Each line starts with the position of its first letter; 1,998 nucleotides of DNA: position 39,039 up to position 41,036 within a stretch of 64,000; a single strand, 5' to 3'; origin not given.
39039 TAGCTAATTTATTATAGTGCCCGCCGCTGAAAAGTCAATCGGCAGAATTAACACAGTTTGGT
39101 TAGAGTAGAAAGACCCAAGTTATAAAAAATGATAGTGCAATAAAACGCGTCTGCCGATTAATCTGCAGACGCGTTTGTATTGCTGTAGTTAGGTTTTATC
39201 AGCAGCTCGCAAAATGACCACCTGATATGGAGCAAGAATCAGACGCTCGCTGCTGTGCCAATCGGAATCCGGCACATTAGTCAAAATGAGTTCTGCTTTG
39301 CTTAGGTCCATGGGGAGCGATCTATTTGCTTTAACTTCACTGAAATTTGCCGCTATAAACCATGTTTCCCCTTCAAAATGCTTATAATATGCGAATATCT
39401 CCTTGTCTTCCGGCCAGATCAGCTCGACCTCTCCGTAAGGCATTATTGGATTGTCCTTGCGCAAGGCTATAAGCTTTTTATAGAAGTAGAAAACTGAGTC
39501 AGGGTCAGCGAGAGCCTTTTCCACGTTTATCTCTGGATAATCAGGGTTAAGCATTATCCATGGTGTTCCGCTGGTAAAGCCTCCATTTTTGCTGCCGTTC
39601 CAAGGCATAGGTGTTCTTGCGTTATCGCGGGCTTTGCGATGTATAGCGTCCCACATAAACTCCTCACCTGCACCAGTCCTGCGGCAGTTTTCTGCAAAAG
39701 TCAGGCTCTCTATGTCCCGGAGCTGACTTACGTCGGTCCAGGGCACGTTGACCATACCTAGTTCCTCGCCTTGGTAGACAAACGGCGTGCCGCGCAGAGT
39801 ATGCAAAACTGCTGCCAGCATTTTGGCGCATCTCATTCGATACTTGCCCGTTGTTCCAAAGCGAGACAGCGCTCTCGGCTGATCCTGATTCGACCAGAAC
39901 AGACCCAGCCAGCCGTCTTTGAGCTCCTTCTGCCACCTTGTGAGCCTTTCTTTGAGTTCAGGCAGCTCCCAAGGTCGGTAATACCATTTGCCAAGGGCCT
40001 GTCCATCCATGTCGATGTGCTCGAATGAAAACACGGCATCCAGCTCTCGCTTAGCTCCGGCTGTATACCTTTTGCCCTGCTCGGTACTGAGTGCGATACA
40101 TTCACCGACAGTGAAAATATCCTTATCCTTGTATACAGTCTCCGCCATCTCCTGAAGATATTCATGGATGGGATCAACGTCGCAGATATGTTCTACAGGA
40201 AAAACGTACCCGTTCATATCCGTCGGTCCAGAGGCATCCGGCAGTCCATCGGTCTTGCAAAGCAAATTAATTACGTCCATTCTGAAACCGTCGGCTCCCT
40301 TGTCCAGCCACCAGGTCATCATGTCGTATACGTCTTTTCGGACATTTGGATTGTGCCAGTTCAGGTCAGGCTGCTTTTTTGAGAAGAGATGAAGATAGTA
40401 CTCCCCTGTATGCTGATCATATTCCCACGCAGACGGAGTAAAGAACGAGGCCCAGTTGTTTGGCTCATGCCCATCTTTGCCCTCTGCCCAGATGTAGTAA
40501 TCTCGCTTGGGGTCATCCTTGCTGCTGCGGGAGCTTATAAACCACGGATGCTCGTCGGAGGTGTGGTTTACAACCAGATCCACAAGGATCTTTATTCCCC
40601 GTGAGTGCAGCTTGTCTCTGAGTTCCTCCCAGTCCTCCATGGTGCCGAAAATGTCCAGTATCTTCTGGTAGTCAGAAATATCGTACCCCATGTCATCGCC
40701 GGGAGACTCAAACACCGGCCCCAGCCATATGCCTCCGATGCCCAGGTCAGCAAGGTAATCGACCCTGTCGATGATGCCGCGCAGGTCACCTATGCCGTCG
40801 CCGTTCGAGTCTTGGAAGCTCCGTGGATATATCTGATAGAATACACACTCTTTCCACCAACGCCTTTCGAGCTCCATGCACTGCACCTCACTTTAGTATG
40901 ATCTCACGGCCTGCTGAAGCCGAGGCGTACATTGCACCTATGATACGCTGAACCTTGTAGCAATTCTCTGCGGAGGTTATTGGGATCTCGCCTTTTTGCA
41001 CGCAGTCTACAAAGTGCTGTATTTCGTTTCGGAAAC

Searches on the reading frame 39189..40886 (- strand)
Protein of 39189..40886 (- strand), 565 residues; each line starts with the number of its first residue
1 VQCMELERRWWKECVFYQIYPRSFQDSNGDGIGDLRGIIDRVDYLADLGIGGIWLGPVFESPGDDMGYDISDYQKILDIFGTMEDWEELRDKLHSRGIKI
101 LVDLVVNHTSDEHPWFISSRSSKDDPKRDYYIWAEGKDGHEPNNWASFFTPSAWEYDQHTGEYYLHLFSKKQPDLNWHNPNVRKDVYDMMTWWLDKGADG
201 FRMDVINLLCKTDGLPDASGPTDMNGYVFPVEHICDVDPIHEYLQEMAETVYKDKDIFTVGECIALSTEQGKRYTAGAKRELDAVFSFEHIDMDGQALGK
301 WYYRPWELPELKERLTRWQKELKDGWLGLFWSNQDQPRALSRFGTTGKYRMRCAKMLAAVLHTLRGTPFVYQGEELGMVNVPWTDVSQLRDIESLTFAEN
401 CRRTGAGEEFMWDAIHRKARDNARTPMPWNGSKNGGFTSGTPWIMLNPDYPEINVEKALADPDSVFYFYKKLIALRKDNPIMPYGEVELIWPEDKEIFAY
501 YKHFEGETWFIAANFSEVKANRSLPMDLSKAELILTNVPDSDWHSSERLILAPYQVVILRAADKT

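Call 3: search_protein_families(library=pfam, proteins=[window:39189-40886:-])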
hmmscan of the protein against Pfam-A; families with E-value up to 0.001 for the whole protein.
window:39189-40886:- (565 aa): 3 families
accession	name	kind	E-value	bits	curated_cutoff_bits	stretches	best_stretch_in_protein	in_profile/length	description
PF00128.31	Alpha-amylase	-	1.1e-157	526.3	22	1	18-485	1-446/446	Alpha amylase, catalytic domain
PF16657.11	Malt_amylase_C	-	6.3e-05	23.4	27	1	485-558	1-75/75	Maltogenic Amylase, C-terminal domain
PF11941.14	DUF3459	-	6.8e-05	23.6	22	1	468-558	1-89/90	Domain of unknown function (DUF3459)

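Call 4: search_protein_families(library=ncbifam, proteins=[window:39189-40886:-])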
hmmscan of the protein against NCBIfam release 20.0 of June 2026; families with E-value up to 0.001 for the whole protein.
window:39189-40886:- (565 aa): 35 families (the best 25 are shown)
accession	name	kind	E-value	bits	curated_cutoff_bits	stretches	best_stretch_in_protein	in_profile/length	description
TIGR02403.1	trehalose_treC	equivalog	6.5e-193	642.3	799.05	1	10-560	1-543/544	alpha,alpha-phosphotrehalase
NF008183.0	PRK10933.1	subfamily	3.5e-172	573.9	535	1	6-558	3-547/551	alpha,alpha-phosphotrehalase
NF051899.1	BetGalacBglAAgro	equivalog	1.5e-122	409.8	900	1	10-557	2-533/537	beta-galactosidase BglA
TIGR02456.1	treS_nterm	equivalog_domain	8.6e-97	324.9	678.35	2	9-214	1-207/539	maltose alpha-D-glucosyltransferase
NF041321.1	Alpha-amyl_MalA_Halo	equivalog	1.4e-35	122.9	875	1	9-205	255-426/666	alpha-amylase MalA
NF008051.0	PRK10785.1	equivalog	1.1e-34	119.6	568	1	33-214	176-345/607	maltodextrin glucosidase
NF041090.1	Cyc-maltodext_AglB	equivalog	4.6e-34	118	540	1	33-206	62-208/470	cyclomaltodextrinase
NF011083.0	PRK14510.1-2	equivalog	7.8e-16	56.8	1322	1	33-209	220-386/1186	bifunctional glycogen debranching protein GlgX/4-alpha-glucanotransferase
TIGR02402.1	trehalose_TreZ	equivalog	2e-15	56.1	538.8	1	9-109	90-186/545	malto-oligosyltrehalose trehalohydrolase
NF006970.0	PRK09441.1-3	equivalog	4.7e-12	45.3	516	1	38-208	60-233/466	alpha-amylase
TIGR02401.1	trehalose_TreY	equivalog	1.3e-11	43.5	498.65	1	40-110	20-91/838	malto-oligosyltrehalose synthase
NF011084.0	PRK14511.1-1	equivalog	2.4e-10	39.7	1021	1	37-114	18-96/728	malto-oligosyltrehalose synthase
NF007051.0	PRK09505.1-1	equivalog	3.3e-10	38.6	864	1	33-110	236-327/686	alpha-amylase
NF011077.0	PRK14507.1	equivalog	1.4e-09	35.9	2148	1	39-109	761-832/1693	malto-oligosyltrehalose synthase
NF006969.0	PRK09441.1-2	equivalog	3.3e-09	36.1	382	1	40-112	26-110/483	alpha-amylase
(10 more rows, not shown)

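Call 86: find_homologous_proteins(query=window:39189-40886:-, max_evalue=1e-50)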
Query window:39189-40886:- (565 aa): 8000 proteins with E <= 1e-50 among 8000 candidates; the best 120 are listed.
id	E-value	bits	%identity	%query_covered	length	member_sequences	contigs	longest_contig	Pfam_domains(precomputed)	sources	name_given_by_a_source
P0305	0.0e+0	1346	99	99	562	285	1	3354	PF00128.32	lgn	-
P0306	0.0e+0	1168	86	99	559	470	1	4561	PF00128.32,PF16657.12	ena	-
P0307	0.0e+0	1076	80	99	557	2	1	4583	PF00128.32,PF16657.12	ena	-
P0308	0.0e+0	1073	78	99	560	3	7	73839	PF00128.32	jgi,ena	-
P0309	0.0e+0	1056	77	99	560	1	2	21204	PF00128.32,PF16657.12,PF23915.2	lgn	-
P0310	0.0e+0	1044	76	98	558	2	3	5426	PF00128.32,PF23915.2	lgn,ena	-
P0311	0.0e+0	1042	75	99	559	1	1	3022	PF00128.32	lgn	-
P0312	0.0e+0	1041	75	99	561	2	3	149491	PF00128.32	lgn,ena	-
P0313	0.0e+0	1036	75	99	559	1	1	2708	PF00128.32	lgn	-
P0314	0.0e+0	1029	75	99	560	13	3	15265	PF00128.32,PF16657.12,PF23915.2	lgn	-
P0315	0.0e+0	1026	76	99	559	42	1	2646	PF00128.32,PF16657.12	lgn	-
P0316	0.0e+0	1024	75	98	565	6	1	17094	PF00128.32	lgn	-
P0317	0.0e+0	1019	74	99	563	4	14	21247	PF00128.32,PF16657.12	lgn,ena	-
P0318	1.9e-298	1009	74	98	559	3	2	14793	PF00128.32,PF23915.2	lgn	-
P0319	2.6e-298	1009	73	99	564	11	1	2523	PF00128.32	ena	-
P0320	9.2e-289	977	71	99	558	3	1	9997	PF00128.32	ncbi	-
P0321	1.5e-288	976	71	99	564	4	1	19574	PF00128.32,PF16657.12,PF23915.2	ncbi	-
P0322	3.1e-279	946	70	94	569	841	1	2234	PF00128.32,PF23915.2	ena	-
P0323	1.7e-242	824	61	98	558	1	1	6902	PF00128.32,PF16657.12,PF23915.2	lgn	-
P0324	2.7e-237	807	62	94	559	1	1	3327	PF00128.32,PF16657.12,PF23915.2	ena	-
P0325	1.9e-236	804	63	94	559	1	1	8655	PF00128.32,PF23915.2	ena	-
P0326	1.4e-225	769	60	93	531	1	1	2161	PF00128.32,PF16657.12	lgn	-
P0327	4.9e-215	734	55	99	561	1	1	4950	PF00128.32,PF16657.12,PF23915.2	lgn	-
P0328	2.6e-212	725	54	99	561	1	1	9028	PF00128.32,PF16657.12,PF23915.2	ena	-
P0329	5.8e-211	720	54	99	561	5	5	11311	PF00128.32,PF16657.12,PF23915.2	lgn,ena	-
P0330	7.5e-210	717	54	99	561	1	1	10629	PF00128.32,PF16657.12,PF23915.2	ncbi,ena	-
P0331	1.0e-205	703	54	98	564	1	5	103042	PF00128.32,PF16657.12,PF23915.2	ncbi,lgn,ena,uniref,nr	ncbi:oligo-1,6-glucosidase [Melghirimyces thermohalophilus]|uniref:oligo-1,6-glucosidase n=1 Tax=Mel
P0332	2.6e-205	702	54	99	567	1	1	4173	PF00128.32,PF16657.12,PF23915.2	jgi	jgi:oligo-1,6-glucosidase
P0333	2.9e-205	701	55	98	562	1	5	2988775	PF00128.32,PF16657.12,PF23915.2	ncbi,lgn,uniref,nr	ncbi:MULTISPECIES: alpha-glucosidase [unclassified Geobacillus]|uniref:glycoside hydrolase family 13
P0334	2.9e-205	701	55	98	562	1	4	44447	PF00128.32,PF16657.12,PF23915.2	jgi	-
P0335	3.5e-205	701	55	98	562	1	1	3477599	PF00128.32,PF16657.12,PF23915.2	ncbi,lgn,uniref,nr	ncbi:alpha-glucosidase [Geobacillus sp. E263]|uniref:glycoside hydrolase family 13 protein n=1 Tax=G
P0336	4.1e-205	701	54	98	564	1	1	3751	PF00128.32,PF16657.12,PF23915.2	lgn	-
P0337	4.4e-205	701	55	98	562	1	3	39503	PF00128.32,PF16657.12,PF23915.2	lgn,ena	-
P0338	4.6e-205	701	54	99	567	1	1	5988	PF00128.32,PF16657.12,PF23915.2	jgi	jgi:oligo-1,6-glucosidase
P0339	5.7e-205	700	54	98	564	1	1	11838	PF00128.32,PF16657.12,PF23915.2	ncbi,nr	ncbi:MAG: alpha-glucosidase [Firmicutes bacterium]|nr:alpha-glucosidase [Bacillota bacterium]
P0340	9.4e-205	700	54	98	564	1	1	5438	PF00128.32,PF16657.12,PF23915.2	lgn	-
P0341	1.1e-204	699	54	98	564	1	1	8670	PF00128.32,PF16657.12,PF23915.2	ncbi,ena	-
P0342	2.3e-204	698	54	98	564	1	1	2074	PF00128.32,PF16657.12,PF23915.2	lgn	-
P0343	4.9e-204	697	55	98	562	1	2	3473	PF00128.32,PF16657.12,PF23915.2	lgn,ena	-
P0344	5.0e-204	697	56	98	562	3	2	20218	PF00128.32,PF16657.12,PF23915.2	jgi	-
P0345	1.3e-203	696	55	98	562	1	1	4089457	PF00128.32,PF16657.12,PF23915.2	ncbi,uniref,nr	ncbi:glycoside hydrolase family 13 protein [Aeribacillus pallidus]|uniref:oligo-1,6-glucosidase n=1 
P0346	2.7e-203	695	55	98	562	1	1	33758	PF00128.32,PF16657.12,PF23915.2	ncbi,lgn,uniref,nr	ncbi:oligo-1,6-glucosidase [Parageobacillus thermantarcticus]|uniref:oligo-1,6-glucosidase n=1 Tax=P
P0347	6.4e-201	687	54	98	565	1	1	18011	PF00128.32,PF16657.12,PF23915.2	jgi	jgi:oligo-1,6-glucosidase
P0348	6.6e-201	687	54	98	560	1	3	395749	PF00128.32,PF23915.2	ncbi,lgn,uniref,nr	ncbi:glycoside hydrolase family 13 protein [Anoxybacteroides rupiense]|uniref:oligo-1,6-glucosidase 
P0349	7.5e-201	687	54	98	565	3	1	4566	PF00128.32,PF16657.12,PF23915.2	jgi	jgi:oligo-1,6-glucosidase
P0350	9.7e-201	686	54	98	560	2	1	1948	PF00128.32,PF23915.2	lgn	-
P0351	1.1e-200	686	54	99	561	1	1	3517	PF00128.32,PF16657.12,PF23915.2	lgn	-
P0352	1.2e-200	686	54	98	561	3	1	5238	PF00128.32,PF16657.12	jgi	jgi:oligo-1,6-glucosidase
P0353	1.8e-200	686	54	98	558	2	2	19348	PF00128.32,PF16657.12,PF23915.2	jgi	-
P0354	2.2e-200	685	54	99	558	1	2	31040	PF00128.32,PF16657.12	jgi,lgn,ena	-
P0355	2.3e-200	685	54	99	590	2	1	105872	PF00128.32,PF16657.12,PF23915.2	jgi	jgi:oligo-1,6-glucosidase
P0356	2.4e-200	685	54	98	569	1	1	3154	PF00128.32,PF16657.12,PF23915.2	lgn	-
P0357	2.7e-200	685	54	98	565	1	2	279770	PF00128.32,PF16657.12,PF23915.2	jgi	jgi:oligo-1,6-glucosidase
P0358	3.2e-200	685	54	98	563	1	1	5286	PF00128.32,PF16657.12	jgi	jgi:oligo-1,6-glucosidase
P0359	3.5e-200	685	53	99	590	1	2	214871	PF00128.32,PF16657.12,PF23915.2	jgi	jgi:oligo-1,6-glucosidase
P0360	3.6e-200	685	53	98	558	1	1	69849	PF00128.32,PF16657.12,PF23915.2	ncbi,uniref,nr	ncbi:glucohydrolase [Anaerobacillus arseniciselenatis]|uniref:oligo-1,6-glucosidase n=1 Tax=Anaeroba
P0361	6.0e-200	684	54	98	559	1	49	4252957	PF00128.32,PF16657.12,PF23915.2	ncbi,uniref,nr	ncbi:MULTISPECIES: glycoside hydrolase family 13 protein [Bacillus cereus group]|uniref:oligo-1,6-gl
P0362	7.3e-200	684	54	98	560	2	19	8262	PF00128.32,PF16657.12,PF23915.2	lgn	-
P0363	9.2e-200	683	53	98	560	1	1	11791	PF00128.32,PF16657.12,PF23915.2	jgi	jgi:oligo-1,6-glucosidase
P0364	1.1e-199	683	54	98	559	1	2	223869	PF00128.32,PF16657.12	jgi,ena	-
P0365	1.4e-199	683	-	-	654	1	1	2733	PF00128.32,PF16657.12,PF23915.2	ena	-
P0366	1.5e-199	683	53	98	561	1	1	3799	PF00128.32,PF16657.12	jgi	jgi:oligo-1,6-glucosidase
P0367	1.7e-199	682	53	98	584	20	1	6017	PF00128.32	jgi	jgi:oligo-1,6-glucosidase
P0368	1.8e-199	682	54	98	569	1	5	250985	PF00128.32,PF16657.12,PF23915.2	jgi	jgi:oligo-1,6-glucosidase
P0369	1.8e-199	682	53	98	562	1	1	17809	PF00128.32,PF16657.12,PF23915.2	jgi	jgi:oligo-1,6-glucosidase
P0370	1.8e-199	682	53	98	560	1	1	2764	PF00128.32,PF16657.12,PF23915.2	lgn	-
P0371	1.9e-199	682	54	98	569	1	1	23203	PF00128.32,PF16657.12,PF23915.2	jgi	jgi:oligo-1,6-glucosidase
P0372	1.9e-199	682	54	98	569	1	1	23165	PF00128.32,PF16657.12,PF23915.2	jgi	-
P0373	2.4e-199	682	54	98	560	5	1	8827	PF00128.32,PF16657.12,PF23915.2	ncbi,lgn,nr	ncbi:MAG: oligo,6-glucosidase [Petroclostridium sp.]|nr:oligo,6-glucosidase [Petroclostridium sp.]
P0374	4.2e-199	681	52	98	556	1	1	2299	PF00128.32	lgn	-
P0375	5.2e-199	681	54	98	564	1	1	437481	PF00128.32,PF16657.12,PF23915.2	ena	-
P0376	5.3e-199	681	53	97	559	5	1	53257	PF00128.32,PF16657.12,PF23915.2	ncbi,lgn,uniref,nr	ncbi:alpha-glucosidase [Domibacillus indicus]|uniref:glycoside hydrolase family 13 protein n=1 Tax=D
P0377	8.5e-199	680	52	98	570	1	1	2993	PF00128.32,PF16657.12,PF23915.2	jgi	jgi:oligo-1,6-glucosidase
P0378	8.8e-199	680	54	98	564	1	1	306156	PF00128.32,PF16657.12,PF23915.2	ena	-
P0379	8.8e-199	680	53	99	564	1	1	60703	PF00128.32,PF16657.12,PF23915.2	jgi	-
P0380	9.5e-199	680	53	98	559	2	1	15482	PF00128.32,PF16657.12,PF23915.2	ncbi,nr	ncbi:MAG: alpha-glucosidase [Anoxybacillus sp.]|nr:alpha-glucosidase [Anoxybacillus sp.] MCL6586632.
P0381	1.1e-198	680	54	98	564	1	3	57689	PF00128.32,PF16657.12,PF23915.2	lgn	-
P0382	1.2e-198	680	53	98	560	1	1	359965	PF00128.32,PF16657.12,PF23915.2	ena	-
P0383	1.4e-198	679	52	98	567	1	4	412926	PF00128.32,PF16657.12,PF23915.2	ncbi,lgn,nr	ncbi:glycoside hydrolase family 13 protein [Thermolongibacillus altinsuensis]|nr:alpha-glucosidase [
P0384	1.4e-198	679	54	98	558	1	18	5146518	PF00128.32,PF16657.12,PF23915.2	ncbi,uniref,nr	ncbi:oligo-1,6-glucosidase [Bacillus mycoides]|uniref:oligo-1,6-glucosidase n=1 Tax=Bacillus mycoide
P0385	1.5e-198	679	54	98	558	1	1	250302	PF00128.32,PF16657.12,PF23915.2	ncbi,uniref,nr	ncbi:alpha-glucosidase [Bacillus sp. RIT 809]|uniref:glycoside hydrolase family 13 protein n=1 Tax=B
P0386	1.5e-198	679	53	99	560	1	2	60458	PF00128.32,PF16657.12,PF23915.2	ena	-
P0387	1.8e-198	679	55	98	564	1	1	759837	PF00128.32,PF16657.12,PF23915.2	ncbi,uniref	ncbi:glycoside hydrolase family 13 protein [Bacillus cereus]|uniref:glycoside hydrolase family 13 pr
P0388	2.0e-198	679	53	98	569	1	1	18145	PF00128.32,PF16657.12,PF23915.2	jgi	-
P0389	2.1e-198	679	53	98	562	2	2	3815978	PF00128.32,PF16657.12,PF23915.2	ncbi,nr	ncbi:alpha-glucosidase [Geobacillus sp. 44B]|nr:glucohydrolase [Geobacillus sp. 44B] QNU38283.1 alph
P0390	2.2e-198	679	53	98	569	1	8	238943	PF00128.32,PF16657.12,PF23915.2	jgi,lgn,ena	-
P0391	2.2e-198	679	53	98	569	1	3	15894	PF00128.32,PF16657.12,PF23915.2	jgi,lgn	jgi:oligo-1,6-glucosidase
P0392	2.5e-198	678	54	98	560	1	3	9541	PF00128.32,PF16657.12,PF23915.2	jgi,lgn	jgi:oligo-1,6-glucosidase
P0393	2.6e-198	678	53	98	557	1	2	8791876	PF00128.32,PF16657.12,PF23915.2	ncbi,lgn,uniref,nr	ncbi:alpha-glucosidase [Paenibacillus mucilaginosus]|uniref:glycoside hydrolase family 13 protein n=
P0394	2.7e-198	678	53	98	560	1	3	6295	PF00128.32,PF16657.12,PF23915.2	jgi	jgi:oligo-1,6-glucosidase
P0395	3.0e-198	678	53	98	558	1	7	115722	PF00128.32,PF16657.12,PF23915.2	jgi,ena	-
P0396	3.3e-198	678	53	98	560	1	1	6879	PF00128.32,PF16657.12,PF23915.2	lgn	-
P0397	3.4e-198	678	53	98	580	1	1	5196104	PF00128.32,PF16657.12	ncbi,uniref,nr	ncbi:alpha-glucosidase [Alicyclobacillus sp. SO9]|uniref:glycoside hydrolase family 13 protein n=1 T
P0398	3.6e-198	678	53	98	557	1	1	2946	PF00128.32,PF16657.12,PF23915.2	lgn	-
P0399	3.7e-198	678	53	98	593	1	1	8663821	PF00128.32,PF16657.12,PF23915.2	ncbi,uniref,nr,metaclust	ncbi:MalL3 [Paenibacillus mucilaginosus KNP414]|uniref:oligo-1,6-glucosidase n=2 Tax=Paenibacillus m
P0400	3.9e-198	678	54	98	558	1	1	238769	PF00128.32,PF16657.12,PF23915.2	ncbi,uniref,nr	ncbi:alpha-glucosidase [Bacillus sp. TL12]|uniref:glycoside hydrolase family 13 protein n=1 Tax=Baci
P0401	4.2e-198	678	53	98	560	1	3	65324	PF00128.32,PF23915.2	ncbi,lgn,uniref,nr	ncbi:glycoside hydrolase family 13 protein [Anoxybacillus sp. J5B_2022]|uniref:glycoside hydrolase f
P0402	4.2e-198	678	53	98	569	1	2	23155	PF00128.32,PF16657.12,PF23915.2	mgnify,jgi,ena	mgnify:FL=1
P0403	4.2e-198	678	54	98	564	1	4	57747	PF00128.32,PF16657.12,PF23915.2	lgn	-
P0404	4.8e-198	678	54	99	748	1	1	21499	PF00128.32,PF23915.2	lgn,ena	-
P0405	4.9e-198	678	54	98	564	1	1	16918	PF00128.32,PF16657.12,PF23915.2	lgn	-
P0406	5.0e-198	677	53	98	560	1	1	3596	PF00128.32,PF16657.12,PF23915.2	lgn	-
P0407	5.1e-198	677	52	98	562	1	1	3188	PF00128.32,PF16657.12,PF23915.2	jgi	-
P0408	5.1e-198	677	53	98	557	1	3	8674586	PF00128.32,PF16657.12,PF23915.2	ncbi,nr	ncbi:glycoside hydrolase family 13 protein [Paenibacillus mucilaginosus]|nr:alpha-glucosidase [Paeni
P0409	5.2e-198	677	54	98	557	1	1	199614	PF00128.32,PF16657.12,PF23915.2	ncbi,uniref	ncbi:oligo-1,6-glucosidase [Paenibacillus mucilaginosus]|uniref:glycoside hydrolase family 13 protei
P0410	6.5e-198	677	53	98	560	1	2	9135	PF00128.32,PF16657.12,PF23915.2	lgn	-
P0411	6.7e-198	677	54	98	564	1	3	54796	PF00128.32,PF16657.12,PF23915.2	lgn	-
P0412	6.9e-198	677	53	98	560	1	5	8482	PF00128.32,PF16657.12,PF23915.2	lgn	-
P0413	8.2e-198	677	54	98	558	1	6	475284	PF00128.32,PF16657.12,PF23915.2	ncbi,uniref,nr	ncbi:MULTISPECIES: glycoside hydrolase family 13 protein [Bacillus]|uniref:oligo-1,6-glucosidase n=2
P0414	8.2e-198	677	54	98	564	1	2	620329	PF00128.32,PF16657.12,PF23915.2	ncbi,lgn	-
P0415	8.7e-198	677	54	98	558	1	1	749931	PF00128.32,PF16657.12,PF23915.2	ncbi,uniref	ncbi:alpha-glucosidase [Bacillus mycoides]|uniref:glycoside hydrolase family 13 protein n=1 Tax=Baci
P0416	9.0e-198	677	53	98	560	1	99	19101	PF00128.32,PF16657.12,PF23915.2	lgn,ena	-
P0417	9.4e-198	677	54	98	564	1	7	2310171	PF00128.32,PF16657.12,PF23915.2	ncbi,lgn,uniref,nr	ncbi:oligo-1,6-glucosidase [Bacillus cereus MC118]|uniref:oligo-1,6-glucosidase n=2 Tax=Bacillus cer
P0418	9.7e-198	677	53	98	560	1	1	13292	PF00128.32,PF16657.12,PF23915.2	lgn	-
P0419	1.0e-197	676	53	98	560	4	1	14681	PF00128.32,PF16657.12,PF23915.2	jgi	jgi:oligo-1,6-glucosidase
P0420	1.1e-197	676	54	98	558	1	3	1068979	PF00128.32,PF16657.12,PF23915.2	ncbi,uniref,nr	ncbi:oligo-1,6-glucosidase [Bacillus mycoides]|uniref:glycoside hydrolase family 13 protein n=1 Tax=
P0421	1.1e-197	676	54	98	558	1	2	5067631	PF00128.32,PF16657.12,PF23915.2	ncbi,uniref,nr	ncbi:glycoside hydrolase family 13 protein [Bacillus cereus]|uniref:glycoside hydrolase family 13 pr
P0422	1.1e-197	676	52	98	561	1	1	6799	PF00128.32,PF16657.12,PF23915.2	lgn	-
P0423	1.3e-197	676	53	98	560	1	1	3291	PF00128.32,PF16657.12,PF23915.2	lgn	-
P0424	1.3e-197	676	53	98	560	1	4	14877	PF00128.32,PF16657.12,PF23915.2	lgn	-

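Call 91: find_encoding_contigs(protein=P0329, flank=10000, max_places=2)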
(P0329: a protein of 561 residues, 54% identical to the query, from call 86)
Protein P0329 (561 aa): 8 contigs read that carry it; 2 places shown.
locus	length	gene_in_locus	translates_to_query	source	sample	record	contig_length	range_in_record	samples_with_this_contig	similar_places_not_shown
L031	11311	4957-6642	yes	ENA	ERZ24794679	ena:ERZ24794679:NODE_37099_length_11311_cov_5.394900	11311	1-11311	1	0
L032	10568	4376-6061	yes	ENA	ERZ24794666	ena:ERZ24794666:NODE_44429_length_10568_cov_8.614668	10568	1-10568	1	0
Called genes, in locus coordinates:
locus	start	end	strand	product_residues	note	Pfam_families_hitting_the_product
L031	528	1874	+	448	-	PF01547:SBP_bac_1, PF13416:SBP_bac_8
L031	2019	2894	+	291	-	PF00528:BPD_transp_1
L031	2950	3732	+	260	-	PF00528:BPD_transp_1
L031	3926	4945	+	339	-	PF00356:LacI, PF00532:Peripla_BP_1, PF13407:Peripla_BP_4, PF13377:Peripla_BP_3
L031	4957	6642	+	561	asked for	PF00128:Alpha-amylase, PF16657:Malt_amylase_C (faint), PF23915:SusG_C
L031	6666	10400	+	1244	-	PF22681:Lmo2446-like_N, PF13802:Gal_mutarotas_2, PF01055:Glyco_hydro_31_2nd, PF21365:Glyco_hydro_31_3rd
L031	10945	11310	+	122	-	?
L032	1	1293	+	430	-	?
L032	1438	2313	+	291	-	PF00528:BPD_transp_1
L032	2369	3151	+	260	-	PF00528:BPD_transp_1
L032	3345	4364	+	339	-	PF00356:LacI, PF00532:Peripla_BP_1, PF13407:Peripla_BP_4, PF13377:Peripla_BP_3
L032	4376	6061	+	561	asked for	PF00128:Alpha-amylase, PF16657:Malt_amylase_C (faint), PF23915:SusG_C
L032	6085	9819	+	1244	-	PF22681:Lmo2446-like_N, PF13802:Gal_mutarotas_2, PF01055:Glyco_hydro_31_2nd, PF21365:Glyco_hydro_31_3rd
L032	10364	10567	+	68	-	?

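Call 92: find_encoding_contigs(protein=P0323, flank=10000, max_places=1)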
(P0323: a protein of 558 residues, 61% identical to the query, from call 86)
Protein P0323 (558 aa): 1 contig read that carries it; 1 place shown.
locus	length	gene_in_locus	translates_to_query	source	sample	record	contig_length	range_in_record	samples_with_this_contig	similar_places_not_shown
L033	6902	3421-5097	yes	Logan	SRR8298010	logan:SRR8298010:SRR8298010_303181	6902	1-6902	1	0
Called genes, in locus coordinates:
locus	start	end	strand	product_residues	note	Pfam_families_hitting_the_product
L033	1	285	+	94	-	?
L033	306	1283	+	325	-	PF01261:AP_endonuc_2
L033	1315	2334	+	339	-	PF01408:GFO_IDH_MocA, PF02894:GFO_IDH_MocA_C, PF22725:GFO_IDH_MocA_C3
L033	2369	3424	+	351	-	PF01408:GFO_IDH_MocA, PF22725:GFO_IDH_MocA_C3, PF02894:GFO_IDH_MocA_C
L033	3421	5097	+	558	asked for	PF00128:Alpha-amylase, PF16657:Malt_amylase_C (weak), PF23915:SusG_C (weak)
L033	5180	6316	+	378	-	PF01408:GFO_IDH_MocA, PF22725:GFO_IDH_MocA_C3, PF02894:GFO_IDH_MocA_C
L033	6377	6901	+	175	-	?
